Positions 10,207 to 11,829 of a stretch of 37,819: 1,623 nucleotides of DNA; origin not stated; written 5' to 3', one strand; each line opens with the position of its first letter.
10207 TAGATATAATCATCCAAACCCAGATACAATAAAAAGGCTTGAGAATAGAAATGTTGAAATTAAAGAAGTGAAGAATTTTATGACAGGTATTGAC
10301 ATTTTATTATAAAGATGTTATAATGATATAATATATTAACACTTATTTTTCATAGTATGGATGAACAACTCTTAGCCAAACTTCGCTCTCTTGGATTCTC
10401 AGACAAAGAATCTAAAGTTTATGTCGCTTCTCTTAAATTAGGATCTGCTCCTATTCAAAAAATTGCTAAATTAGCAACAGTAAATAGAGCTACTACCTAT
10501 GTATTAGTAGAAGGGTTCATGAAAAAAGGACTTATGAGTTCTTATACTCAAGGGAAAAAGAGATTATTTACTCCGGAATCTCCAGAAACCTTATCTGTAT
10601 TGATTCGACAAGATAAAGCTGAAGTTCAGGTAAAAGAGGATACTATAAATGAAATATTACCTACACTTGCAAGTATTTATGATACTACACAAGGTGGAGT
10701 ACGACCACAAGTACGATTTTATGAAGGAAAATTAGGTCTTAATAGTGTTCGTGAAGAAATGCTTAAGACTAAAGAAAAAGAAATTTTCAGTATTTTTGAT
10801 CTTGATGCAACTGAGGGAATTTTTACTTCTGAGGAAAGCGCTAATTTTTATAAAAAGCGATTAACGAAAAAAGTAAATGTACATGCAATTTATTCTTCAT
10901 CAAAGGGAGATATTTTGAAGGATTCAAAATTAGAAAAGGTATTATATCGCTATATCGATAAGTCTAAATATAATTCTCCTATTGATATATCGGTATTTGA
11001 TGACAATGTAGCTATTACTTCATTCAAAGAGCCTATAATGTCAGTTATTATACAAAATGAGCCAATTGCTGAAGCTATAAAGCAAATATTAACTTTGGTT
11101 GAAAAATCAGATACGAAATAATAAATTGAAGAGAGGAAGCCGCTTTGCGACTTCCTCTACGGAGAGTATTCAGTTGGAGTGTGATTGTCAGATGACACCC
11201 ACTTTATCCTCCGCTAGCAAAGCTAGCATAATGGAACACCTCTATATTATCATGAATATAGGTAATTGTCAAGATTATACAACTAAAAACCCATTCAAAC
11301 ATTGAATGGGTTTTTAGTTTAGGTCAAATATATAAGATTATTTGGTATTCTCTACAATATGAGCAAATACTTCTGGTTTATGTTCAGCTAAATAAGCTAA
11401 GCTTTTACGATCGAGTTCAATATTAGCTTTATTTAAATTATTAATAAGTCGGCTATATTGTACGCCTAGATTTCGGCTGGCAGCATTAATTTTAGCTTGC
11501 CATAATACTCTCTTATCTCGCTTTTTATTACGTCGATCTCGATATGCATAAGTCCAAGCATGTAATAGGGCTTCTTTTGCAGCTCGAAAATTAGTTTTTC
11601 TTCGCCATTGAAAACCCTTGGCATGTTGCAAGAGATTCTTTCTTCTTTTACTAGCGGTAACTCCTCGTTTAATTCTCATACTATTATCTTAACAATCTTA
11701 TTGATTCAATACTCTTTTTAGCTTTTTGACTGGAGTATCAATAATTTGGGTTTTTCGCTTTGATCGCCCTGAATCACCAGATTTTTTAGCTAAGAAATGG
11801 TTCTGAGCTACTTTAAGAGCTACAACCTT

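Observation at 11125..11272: Orphan transcription unit: structured RNA of about 110 nt or 13-aa micro-peptide downstream of rplT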

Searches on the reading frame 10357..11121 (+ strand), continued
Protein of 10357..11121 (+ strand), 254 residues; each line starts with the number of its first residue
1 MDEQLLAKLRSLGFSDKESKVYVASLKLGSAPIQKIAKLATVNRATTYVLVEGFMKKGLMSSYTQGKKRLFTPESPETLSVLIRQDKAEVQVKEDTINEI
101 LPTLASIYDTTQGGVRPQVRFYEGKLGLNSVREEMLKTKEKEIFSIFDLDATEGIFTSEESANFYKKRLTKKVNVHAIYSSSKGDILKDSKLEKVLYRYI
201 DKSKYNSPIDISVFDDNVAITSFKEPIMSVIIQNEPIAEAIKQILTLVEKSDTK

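Call 83: fold_search(model_id=the predicted structure, library=pdb)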
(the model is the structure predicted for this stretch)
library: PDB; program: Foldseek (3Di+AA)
matches with E <= 10: 1640; with E <= 0.001: 24
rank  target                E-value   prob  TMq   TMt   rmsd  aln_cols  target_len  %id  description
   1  5bqt_A                7.4e-14  1.00  0.45  0.44   7.9       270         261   19  Structure of TrmBL2, an archaeal chromatin protein, shows a novel mode of DNA binding. (released 2015-09-02)
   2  5bqt_B                1.9e-13  1.00  0.45  0.45   7.8       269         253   20  Structure of TrmBL2, an archaeal chromatin protein, shows a novel mode of DNA binding. (released 2015-09-02)
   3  5bpd_D                6.3e-13  1.00  0.37  0.36  18.6       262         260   20  Structure of TrmBL2, an archaeal chromatin protein, shows a novel mode of DNA binding. (released 2015-09-02)
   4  5bpd_B                8.0e-13  1.00  0.42  0.41   9.4       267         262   19  Structure of TrmBL2, an archaeal chromatin protein, shows a novel mode of DNA binding. (released 2015-09-02)
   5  5box_A                8.5e-13  1.00  0.41  0.40   9.7       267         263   19  Structure of TrmBL2, an archaeal chromatin protein, shows a novel mode of DNA binding. (released 2015-09-02)
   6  5bpd_C                1.4e-12  1.00  0.37  0.37  18.8       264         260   18  Structure of TrmBL2, an archaeal chromatin protein, shows a novel mode of DNA binding. (released 2015-09-02)
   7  5bpi_D                6.1e-12  1.00  0.37  0.37  19.0       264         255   18  Structure of TrmBL2, an archaeal chromatin protein, shows a novel mode of DNA binding. (released 2015-09-02)
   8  5bpi_C                1.0e-11  1.00  0.37  0.37  19.1       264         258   18  Structure of TrmBL2, an archaeal chromatin protein, shows a novel mode of DNA binding. (released 2015-09-02)
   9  3qph_A                9.4e-09  1.00  0.37  0.29  18.7       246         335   13  The three-dimensional structure of TrmB, a global transcriptional regulator of the hyperthermophilic archaeon Pyrococc (released 2012-05-30)
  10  2f5t_X                5.8e-05  1.00  0.35  0.37   4.1       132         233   14  Crystal Structure of the sugar binding domain of the archaeal transcriptional regulator TrmB (released 2006-02-21)
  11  7l1i                  6.1e-05  1.00  0.27  0.39  17.2       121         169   20  Crystal structure of the MarR family transcriptional regulator from Acineotobacter baumannii bound to Indole 3 acetic ac (released 2022-02-09)
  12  6pco_B                2.7e-04  1.00  0.24  0.44  13.5       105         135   16  Mechanism for regulation of DNA binding of Bordetella bronchiseptica BpsR by 6-hydroxynicotinic acid (released 2019-11-06)
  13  6pcp_B                4.4e-04  1.00  0.25  0.45  13.2       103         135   14  Mechanism for regulation of DNA binding of Bordetella bronchiseptica BpsR by 6-hydroxynicotinic acid (released 2019-11-06)
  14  3cdh_B                4.9e-04  1.00  0.26  0.46  16.1       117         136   17  Crystal structure of the MarR family transcriptional regulator SPO1453 from Silicibacter pomeroyi DSS-3 (released 2008-03-18)
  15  6pcp_A                5.9e-04  1.00  0.25  0.44  14.7       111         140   14  Mechanism for regulation of DNA binding of Bordetella bronchiseptica BpsR by 6-hydroxynicotinic acid (released 2019-11-06)
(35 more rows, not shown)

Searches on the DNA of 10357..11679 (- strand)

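Call 5: search_rna_families(source=window, start=11050, end=11400, threshold=evalue, max_evalue=10, show_alignments=4)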
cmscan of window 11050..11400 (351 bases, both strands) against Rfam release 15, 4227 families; matches with E-value up to 10: 15.
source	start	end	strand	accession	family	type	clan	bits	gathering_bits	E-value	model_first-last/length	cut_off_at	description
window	11280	11320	+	RF03498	mir-3145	Gene; miRNA;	-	19.5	98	0.29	1-84/84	no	mir-3145 microRNA precursor family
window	11119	11180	-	RF02907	patAB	Cis-reg; leader;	-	19.3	92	1.3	1-57/57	no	patAB leader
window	11262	11331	+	RF04263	MIR2593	Gene; miRNA;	-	19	96.2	1.1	1-116/116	no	MIR2593 microRNA precursor family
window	11281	11321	+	RF03818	MIR7994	Gene; miRNA;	-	18.9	100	0.44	1-90/90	no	MIR7994 microRNA precursor family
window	11281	11317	-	RF03523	mir-4703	Gene; miRNA;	-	17.4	88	0.71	1-61/61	no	mir-4703 microRNA precursor family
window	11283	11341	-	RF01459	rliE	Gene; sRNA;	-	17.2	90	1.5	120-182/222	no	Listeria sRNA rliE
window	11278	11321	+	RF03940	MIR9563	Gene; miRNA;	-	16.5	90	1.9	1-127/127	no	MIR9563 microRNA precursor family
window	11277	11328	+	RF04015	MIR946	Gene; miRNA;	-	16.4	190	0.43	35-151/189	no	MIR946 microRNA precursor family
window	11278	11321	-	RF03940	MIR9563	Gene; miRNA;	-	16.2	90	2.3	1-127/127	no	MIR9563 microRNA precursor family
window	11281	11319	-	RF04263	MIR2593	Gene; miRNA;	-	16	96.2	6.4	1-116/116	no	MIR2593 microRNA precursor family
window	11281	11319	-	RF00896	mir-787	Gene; miRNA;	-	15.4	57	2.9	1-72/72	no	mir-787 microRNA precursor family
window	11283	11319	+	RF04138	mir-9243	Gene; miRNA;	-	15.2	83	3.9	1-86/86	no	mir-9243 microRNA precursor family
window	11283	11317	+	RF04128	MIR8562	Gene; miRNA;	-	12.7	211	6.4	1-242/242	no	MIR8562 microRNA precursor family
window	11282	11313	-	RF04015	MIR946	Gene; miRNA;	-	12.1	190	5.2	45-141/189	no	MIR946 microRNA precursor family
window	11133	11157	-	RF02082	STnc540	Gene; sRNA;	-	11.9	38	5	116-140/202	no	Enterobacterial sRNA STnc540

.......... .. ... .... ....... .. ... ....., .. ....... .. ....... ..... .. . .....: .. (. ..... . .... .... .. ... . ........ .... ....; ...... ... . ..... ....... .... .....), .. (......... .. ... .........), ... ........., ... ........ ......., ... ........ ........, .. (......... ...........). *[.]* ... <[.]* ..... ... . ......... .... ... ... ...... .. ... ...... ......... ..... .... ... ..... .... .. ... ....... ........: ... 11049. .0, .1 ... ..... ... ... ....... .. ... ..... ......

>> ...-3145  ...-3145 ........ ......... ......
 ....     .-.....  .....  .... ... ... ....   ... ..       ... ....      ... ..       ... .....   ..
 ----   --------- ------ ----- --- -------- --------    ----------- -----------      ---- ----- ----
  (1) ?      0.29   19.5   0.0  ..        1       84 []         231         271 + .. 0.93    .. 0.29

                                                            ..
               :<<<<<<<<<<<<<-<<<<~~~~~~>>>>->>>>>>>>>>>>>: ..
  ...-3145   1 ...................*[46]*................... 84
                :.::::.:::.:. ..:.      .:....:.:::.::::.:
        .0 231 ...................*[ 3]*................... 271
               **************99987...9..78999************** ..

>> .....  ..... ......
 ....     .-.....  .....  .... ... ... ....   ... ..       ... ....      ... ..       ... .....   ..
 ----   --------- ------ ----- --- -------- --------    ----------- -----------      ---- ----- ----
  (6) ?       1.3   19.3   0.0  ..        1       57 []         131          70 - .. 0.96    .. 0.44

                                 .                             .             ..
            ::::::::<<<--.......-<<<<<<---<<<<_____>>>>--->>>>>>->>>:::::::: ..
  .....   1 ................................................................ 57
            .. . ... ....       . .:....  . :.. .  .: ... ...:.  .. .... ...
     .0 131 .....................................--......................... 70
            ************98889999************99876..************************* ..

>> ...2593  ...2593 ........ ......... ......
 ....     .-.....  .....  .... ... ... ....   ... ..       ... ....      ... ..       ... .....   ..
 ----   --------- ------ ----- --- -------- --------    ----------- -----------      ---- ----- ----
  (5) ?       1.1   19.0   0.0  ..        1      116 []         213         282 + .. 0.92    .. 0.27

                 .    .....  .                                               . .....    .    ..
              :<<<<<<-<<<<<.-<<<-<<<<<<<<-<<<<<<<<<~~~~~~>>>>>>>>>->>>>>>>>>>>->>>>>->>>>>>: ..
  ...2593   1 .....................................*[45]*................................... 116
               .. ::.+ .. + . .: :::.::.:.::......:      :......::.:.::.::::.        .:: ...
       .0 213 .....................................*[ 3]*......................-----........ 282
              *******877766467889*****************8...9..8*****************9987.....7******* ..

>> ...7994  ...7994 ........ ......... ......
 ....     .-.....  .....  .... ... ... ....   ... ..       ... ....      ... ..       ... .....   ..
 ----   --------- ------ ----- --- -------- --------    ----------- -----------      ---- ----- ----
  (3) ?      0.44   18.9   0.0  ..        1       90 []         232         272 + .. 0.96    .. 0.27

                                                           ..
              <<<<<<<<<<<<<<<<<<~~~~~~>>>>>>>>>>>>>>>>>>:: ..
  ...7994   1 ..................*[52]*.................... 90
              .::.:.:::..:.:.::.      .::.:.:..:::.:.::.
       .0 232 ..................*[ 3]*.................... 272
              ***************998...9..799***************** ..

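Call 14: search_rna_families(sources=[L001, L002, L003, L004, L005, L006, L007, L009], threshold=evalue, max_evalue=10, show_alignments=6)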
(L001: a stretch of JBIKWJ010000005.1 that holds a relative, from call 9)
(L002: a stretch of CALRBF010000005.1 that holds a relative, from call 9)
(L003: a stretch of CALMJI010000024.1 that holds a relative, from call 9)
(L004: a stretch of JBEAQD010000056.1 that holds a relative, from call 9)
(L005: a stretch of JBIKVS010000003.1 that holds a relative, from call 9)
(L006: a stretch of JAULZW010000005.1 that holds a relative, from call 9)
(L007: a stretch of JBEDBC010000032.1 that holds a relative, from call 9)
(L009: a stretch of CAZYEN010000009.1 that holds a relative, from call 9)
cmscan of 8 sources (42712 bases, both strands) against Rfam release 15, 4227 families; matches with E-value up to 10: 29.
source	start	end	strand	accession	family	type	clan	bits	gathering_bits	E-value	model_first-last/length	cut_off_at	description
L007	1294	1686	+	RF00023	tmRNA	Gene;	CL00001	60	47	3.8e-21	1-374/374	no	transfer-messenger RNA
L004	1288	1681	+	RF00023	tmRNA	Gene;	CL00001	58.5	47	1.6e-20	1-374/374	no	transfer-messenger RNA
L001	1297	1689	+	RF00023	tmRNA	Gene;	CL00001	56.8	47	8.2e-20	1-374/374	no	transfer-messenger RNA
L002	1297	1689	+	RF00023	tmRNA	Gene;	CL00001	56.8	47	8.2e-20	1-374/374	no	transfer-messenger RNA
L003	1288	1681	+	RF00023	tmRNA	Gene;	CL00001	53.4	47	2.4e-18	1-374/374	no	transfer-messenger RNA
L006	1284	1679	+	RF00023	tmRNA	Gene;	CL00001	49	47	1.7e-16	1-374/374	no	transfer-messenger RNA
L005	1286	1681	+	RF00023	tmRNA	Gene;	CL00001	43.2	47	4.8e-14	1-374/374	no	transfer-messenger RNA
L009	1286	1681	+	RF00023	tmRNA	Gene;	CL00001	40.6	47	5.9e-13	1-374/374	no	transfer-messenger RNA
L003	2850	2922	-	RF02029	sraA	Gene; sRNA;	-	28.4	56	2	1-95/95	no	sraA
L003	2787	2893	+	RF02029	sraA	Gene; sRNA;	-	27.9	56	2.5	1-95/95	no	sraA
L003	371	458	+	RF01706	Gut-1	Gene; sRNA;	-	27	50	0.31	1-77/77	no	Gut-1 RNA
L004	2850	2936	-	RF02029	sraA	Gene; sRNA;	-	26.7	56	4.5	1-95/95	no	sraA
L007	2850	2936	-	RF02029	sraA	Gene; sRNA;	-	25.7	56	7.5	1-95/95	no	sraA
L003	2848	2895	+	RF02907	patAB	Cis-reg; leader;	-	25.5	92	4.7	1-57/57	no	patAB leader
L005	2851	2901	+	RF00979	mir-553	Gene; miRNA;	-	24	82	2.8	1-62/62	no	mir-553 microRNA precursor family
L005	2851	2901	-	RF00979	mir-553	Gene; miRNA;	-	24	82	2.9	1-62/62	no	mir-553 microRNA precursor family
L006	2900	3031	+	RF02728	HrrF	Gene; sRNA;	-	22.8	77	8.3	1-116/116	no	Haemophilus regulatory RNA responsive to iron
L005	2855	2894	-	RF03743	MIR7696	Gene; miRNA;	-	22.5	83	7.1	17-72/88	no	MIR7696 microRNA precursor family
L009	2733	2763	+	RF02925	6A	Gene; sRNA;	-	22.1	41.2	9.1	1-52/52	no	6A RNA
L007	2678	2768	+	RF01420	snoR113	Gene; snRNA; snoRNA; CD-box;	-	21.7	47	2.9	1-103/103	no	Small nucleolar RNA snoR113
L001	1662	1817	+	RF04321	tmRNA_permuted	Gene;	-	20.9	47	2.3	36-94/213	no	permuted transfer-messenger RNA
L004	2818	2901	-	RF02411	snoR138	Gene; snRNA; snoRNA; HACA-box;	-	20.8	44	8.7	1-154/154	no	Small nucleolar RNA snoR138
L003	2666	2768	+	RF01420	snoR113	Gene; snRNA; snoRNA; CD-box;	-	20.7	47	5.1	1-103/103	no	Small nucleolar RNA snoR113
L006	2796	2901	-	RF01808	MicX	Gene; sRNA;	-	19.6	75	3.8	1-194/194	no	MicX Vibrio cholerae sRNA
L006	2708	2811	-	RF01956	NEAT1_2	Gene; lncRNA;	-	19.6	60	6.7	1-116/116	no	Nuclear enriched abundant transcript 1 conserved region 2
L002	1662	1865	+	RF04321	tmRNA_permuted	Gene;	-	19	47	6.3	36-102/213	no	permuted transfer-messenger RNA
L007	1659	1798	+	RF04321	tmRNA_permuted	Gene;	-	18.4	47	8.9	36-101/213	no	permuted transfer-messenger RNA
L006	517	553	-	RF02126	GHRLOS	Gene; lncRNA;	-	18.1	48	3.2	33-70/70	no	Ghrelin opposite strand RNA conserved region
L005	2704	2775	+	RF02089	CLRN1-AS1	Gene; lncRNA;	-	16.4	48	6.5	1-79/79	no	CLRN1 antisense RNA 1 conserved region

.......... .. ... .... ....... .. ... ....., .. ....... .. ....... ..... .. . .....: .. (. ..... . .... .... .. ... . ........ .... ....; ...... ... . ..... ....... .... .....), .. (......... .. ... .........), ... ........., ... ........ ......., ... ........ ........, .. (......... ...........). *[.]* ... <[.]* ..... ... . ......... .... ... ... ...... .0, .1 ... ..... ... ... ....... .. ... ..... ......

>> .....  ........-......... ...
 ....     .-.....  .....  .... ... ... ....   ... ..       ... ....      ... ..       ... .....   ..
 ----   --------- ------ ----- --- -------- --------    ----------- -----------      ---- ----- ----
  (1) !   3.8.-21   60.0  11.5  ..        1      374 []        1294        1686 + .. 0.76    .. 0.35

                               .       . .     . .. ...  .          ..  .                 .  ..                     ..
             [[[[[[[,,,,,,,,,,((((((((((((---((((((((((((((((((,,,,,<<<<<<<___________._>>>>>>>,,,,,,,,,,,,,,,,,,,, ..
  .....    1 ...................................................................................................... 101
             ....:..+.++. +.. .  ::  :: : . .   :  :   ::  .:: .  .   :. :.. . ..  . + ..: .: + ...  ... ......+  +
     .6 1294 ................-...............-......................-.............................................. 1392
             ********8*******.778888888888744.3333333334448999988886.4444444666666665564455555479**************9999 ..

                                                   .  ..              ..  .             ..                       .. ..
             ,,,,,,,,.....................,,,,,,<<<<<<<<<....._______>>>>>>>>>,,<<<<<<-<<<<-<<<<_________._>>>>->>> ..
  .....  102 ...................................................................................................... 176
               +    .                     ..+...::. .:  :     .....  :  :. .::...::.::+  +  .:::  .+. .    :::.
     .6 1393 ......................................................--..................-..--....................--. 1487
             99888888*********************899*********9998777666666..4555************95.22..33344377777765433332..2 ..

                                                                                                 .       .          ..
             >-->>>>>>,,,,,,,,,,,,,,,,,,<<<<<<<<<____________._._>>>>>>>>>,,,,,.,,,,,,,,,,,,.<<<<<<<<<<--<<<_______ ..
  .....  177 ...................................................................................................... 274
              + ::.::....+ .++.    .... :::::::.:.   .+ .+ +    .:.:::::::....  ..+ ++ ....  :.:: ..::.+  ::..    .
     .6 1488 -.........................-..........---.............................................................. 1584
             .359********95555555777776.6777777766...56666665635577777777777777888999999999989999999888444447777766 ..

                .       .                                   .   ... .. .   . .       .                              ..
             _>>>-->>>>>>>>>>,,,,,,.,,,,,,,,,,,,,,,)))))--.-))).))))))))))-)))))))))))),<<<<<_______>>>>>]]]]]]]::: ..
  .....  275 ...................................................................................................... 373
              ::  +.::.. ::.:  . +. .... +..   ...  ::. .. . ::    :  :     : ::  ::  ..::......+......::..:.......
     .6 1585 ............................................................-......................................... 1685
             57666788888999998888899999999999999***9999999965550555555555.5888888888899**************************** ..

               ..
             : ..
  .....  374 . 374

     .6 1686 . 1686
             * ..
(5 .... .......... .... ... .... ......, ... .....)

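Call 45: search_rna_families(sources=[L098, L100, L101, L103, L105, L106, L107, L113, L115, L118, L125, L127, L132, L135, L141, L146, L150, L156, L160, L163], threshold=evalue, max_evalue=1, show_alignments=0)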
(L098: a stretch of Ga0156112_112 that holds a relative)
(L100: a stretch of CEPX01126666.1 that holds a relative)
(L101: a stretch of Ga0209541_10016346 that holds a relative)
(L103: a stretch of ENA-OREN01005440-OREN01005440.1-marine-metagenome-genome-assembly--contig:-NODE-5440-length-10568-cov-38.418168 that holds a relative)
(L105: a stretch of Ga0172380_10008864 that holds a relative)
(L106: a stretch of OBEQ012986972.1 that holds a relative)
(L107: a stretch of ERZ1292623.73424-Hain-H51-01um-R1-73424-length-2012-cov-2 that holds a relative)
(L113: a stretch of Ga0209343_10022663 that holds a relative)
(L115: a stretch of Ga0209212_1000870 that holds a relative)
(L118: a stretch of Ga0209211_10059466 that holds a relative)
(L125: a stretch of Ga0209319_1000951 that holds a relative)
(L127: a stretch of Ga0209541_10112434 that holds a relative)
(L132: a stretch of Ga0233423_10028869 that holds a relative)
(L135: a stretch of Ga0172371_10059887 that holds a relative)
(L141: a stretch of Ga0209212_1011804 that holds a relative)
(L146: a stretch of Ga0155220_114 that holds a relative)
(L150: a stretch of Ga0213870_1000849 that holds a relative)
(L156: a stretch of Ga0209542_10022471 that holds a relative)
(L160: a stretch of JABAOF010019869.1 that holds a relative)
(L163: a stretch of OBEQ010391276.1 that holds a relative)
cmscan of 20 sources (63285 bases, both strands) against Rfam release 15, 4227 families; matches with E-value up to 1: 9.
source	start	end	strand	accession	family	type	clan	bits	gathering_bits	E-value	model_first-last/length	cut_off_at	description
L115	602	707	+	RF01859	Phe_leader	Cis-reg; leader;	-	37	55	0.016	1-125/125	no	Phenylalanine leader peptide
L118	655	727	+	RF02495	ohsC_RNA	Gene; antitoxin;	-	34.2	50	0.22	1-77/77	no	Oppression of Hydrophobic ORF by sRNA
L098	3636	3744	+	RF00557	L10_leader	Cis-reg; leader;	-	33.8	44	0.1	1-92/138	3'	Ribosomal protein L10 leader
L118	688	742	-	RF02495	ohsC_RNA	Gene; antitoxin;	-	31.5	50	0.78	1-77/77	no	Oppression of Hydrophobic ORF by sRNA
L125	3179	3295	+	RF00432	SNORA51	Gene; snRNA; snoRNA; HACA-box;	-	29.7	50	0.15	1-133/133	no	Small nucleolar RNA SNORA51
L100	863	983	-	RF01859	Phe_leader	Cis-reg; leader;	-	29.6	55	0.7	1-125/125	no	Phenylalanine leader peptide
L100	865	966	-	RF01398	isrP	Gene; sRNA;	-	28.7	45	0.17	1-148/148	no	isrP Hfq binding RNA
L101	535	593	-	RF00506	Thr_leader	Cis-reg; leader;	-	28.7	55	0.28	1-118/118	no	Threonine operon leader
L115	575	801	-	RF00084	CsrC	Gene; sRNA;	CL00106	21.5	61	0.023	1-255/255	no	CsrC RNA family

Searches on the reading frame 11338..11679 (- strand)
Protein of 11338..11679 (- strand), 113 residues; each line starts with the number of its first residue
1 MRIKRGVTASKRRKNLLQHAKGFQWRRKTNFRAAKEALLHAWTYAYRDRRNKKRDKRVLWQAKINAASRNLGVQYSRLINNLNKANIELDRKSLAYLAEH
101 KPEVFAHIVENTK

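Call 9: find_related_loci(query=window:11338-11679:-, collection=genome_contigs, flank=2500)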
Query window:11338-11679:- (113 aa) in genome_contigs; peptide patterns used: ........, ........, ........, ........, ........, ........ (x = any residue, [..] = any of these).
249 stretches matched a pattern; 159 encode a relative of the query (tblastn E <= 1e-3); the best 80 are kept; 80 distinct loci.
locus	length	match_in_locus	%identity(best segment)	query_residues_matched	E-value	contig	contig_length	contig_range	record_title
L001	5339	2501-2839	99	1-113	8e-72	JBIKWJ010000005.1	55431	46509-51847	MAG: Candidatus Paceibacteria bacterium isolate ME2015-09-13_3300035666_group6_bin143 Rohwer_bin1534_scaffold_318_c1, wh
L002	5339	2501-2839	98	1-113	3e-71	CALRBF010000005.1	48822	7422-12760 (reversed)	MAG: Parcubacteria group bacterium isolate ZE-Oct18-75 genome assembly, contig: ZE-Oct18-C289, whole genome shotgun sequ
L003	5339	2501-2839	89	1-113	7e-65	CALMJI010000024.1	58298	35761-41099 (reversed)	MAG TPA_asm: uncultured bacterium isolate SRR5997543_bin.20_CONCOCT_v1.1_MAG genome assembly, contig: ERZ795114.46, whol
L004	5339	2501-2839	89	1-113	1e-64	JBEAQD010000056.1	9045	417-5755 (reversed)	MAG: Candidatus Parcubacteria bacterium isolate muddycreek_2019_sw_WHONDRS-S19S_0082_B_bin.32 scaffold_182512, whole gen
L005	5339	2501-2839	88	1-113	5e-64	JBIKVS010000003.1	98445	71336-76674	MAG: Candidatus Paceibacteria bacterium isolate ME2015-08-30_3300044855_group6_bin32 Rohwer_bin1533_scaffold_21_c1, whol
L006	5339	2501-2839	87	1-113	2e-63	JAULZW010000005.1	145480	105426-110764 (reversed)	MAG: Candidatus Paceibacterota bacterium isolate P_PACE2 NODE_84_length_145480_cov_3.151493, whole genome shotgun sequen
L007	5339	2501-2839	87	1-113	3e-63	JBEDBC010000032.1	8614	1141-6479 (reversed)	MAG: Candidatus Parcubacteria bacterium isolate NASQAN2014_035_B_bin.8 scaffold_208344, whole genome shotgun sequence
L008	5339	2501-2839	100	1-113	3e-72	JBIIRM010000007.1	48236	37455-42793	MAG: Candidatus Paceibacteria bacterium isolate ME2003-09-08pf_3300042542_group2_bin38 Rohwer_bin1530_scaffold_141_c1, w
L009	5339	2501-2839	88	1-113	8e-55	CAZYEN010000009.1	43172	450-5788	MAG TPA_asm: uncultured Candidatus Saccharibacteria bacterium isolate binchicken_co216_135 genome assembly, contig: k141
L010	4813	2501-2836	70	1-112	8e-50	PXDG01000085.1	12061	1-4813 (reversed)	MAG: Parcubacteria group bacterium isolate T3Sed10_326m T3-Sed10-C12118, whole genome shotgun sequence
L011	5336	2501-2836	71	1-112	1e-49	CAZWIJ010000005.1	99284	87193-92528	MAG TPA_asm: uncultured Candidatus Saccharibacteria bacterium isolate SRP118108_co3_444 genome assembly, contig: NODE_49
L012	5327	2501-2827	62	2-110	5e-42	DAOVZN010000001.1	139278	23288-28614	MAG TPA_asm: bacterium isolate CSMAG_1810 CSMAG_1810_k141_5381703_length_139278_cov_13.0034, whole genome shotgun sequen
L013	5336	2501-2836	63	2-113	2e-41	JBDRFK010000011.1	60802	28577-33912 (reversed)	MAG: bacterium isolate MEGAHIT-group-1.37 k141_12814904, whole genome shotgun sequence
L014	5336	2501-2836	63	2-113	5e-40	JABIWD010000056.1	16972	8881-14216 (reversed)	MAG: Candidatus Uhrbacteria bacterium isolate SI072_bin87 k141_3404537, whole genome shotgun sequence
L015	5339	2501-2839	58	1-113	9e-38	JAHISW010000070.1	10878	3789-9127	MAG: Patescibacteria group bacterium isolate MM_PC_MetaG.mb.190 MM_PC_MetaG.mb.190_k141_1338054, whole genome shotgun se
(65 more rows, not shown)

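Call 10: search_protein_families(library=pfam, proteins=[window:11338-11679:-])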
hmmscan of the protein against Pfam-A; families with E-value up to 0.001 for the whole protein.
window:11338-11679:- (113 aa): 1 family
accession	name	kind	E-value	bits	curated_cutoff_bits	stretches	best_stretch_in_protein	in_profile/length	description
PF00453.23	Ribosomal_L20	-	5.3e-36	123.4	30.8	1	2-107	1-106/107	Ribosomal protein L20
